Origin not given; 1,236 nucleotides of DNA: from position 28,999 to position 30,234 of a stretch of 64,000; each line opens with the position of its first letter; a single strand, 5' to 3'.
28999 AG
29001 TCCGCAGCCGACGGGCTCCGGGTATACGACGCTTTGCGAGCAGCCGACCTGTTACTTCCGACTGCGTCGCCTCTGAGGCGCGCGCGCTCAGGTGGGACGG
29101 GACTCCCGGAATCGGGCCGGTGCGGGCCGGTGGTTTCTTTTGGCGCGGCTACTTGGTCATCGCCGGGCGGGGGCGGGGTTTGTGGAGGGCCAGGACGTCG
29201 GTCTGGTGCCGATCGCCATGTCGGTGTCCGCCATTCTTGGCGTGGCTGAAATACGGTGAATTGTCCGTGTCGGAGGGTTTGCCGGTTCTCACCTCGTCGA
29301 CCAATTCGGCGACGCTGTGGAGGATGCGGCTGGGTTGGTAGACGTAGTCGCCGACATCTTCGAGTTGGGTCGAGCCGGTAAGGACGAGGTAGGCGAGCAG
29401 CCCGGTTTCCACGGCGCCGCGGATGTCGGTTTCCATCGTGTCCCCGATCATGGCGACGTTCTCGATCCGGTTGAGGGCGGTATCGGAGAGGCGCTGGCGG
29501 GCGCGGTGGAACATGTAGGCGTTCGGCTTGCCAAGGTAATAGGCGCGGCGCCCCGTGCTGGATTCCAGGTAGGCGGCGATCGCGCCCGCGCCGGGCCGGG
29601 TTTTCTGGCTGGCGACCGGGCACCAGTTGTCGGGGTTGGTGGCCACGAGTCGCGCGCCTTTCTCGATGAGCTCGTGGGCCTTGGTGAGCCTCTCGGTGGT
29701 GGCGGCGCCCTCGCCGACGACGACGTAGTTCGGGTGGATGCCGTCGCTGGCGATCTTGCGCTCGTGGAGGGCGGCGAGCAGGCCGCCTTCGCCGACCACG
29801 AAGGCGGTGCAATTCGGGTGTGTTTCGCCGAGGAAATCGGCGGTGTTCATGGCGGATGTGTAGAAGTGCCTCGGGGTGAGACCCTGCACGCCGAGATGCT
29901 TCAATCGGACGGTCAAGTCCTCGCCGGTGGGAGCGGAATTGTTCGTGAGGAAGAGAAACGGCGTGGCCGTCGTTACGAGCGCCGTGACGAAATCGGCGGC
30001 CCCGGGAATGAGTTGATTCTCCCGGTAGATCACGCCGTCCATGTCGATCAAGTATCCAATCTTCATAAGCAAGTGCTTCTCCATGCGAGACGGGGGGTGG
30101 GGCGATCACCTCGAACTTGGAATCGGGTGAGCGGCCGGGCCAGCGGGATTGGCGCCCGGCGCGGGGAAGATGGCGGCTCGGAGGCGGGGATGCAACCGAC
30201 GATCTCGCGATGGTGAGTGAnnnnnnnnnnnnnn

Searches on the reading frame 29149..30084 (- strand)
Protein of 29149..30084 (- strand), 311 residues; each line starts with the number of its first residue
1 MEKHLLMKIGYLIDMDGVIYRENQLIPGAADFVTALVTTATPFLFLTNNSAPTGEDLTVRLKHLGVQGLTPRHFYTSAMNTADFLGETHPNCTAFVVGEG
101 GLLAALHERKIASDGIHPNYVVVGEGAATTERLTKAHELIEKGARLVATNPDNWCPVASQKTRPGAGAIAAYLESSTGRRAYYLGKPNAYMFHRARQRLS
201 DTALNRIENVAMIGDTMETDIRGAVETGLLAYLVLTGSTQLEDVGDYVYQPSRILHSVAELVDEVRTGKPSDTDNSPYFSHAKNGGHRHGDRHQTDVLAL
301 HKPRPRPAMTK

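Call 48: search_protein_families(library=pfam, proteins=[window:29149-30084:-], max_evalue=0.0001)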
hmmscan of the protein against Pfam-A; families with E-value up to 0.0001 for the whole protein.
window:29149-30084:- (311 aa): 3 families
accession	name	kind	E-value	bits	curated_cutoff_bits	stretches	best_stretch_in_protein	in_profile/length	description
PF13344.12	Hydrolase_6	-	2.1e-22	79.5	27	1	12-109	2-98/101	Haloacid dehalogenase-like hydrolase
PF13242.12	Hydrolase_like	-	4.2e-19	68.7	22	1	184-261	2-75/75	HAD-hyrolase-like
PF00702.32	Hydrolase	-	1.1e-08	36.2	26.4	1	12-225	5-188/191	haloacid dehalogenase-like hydrolase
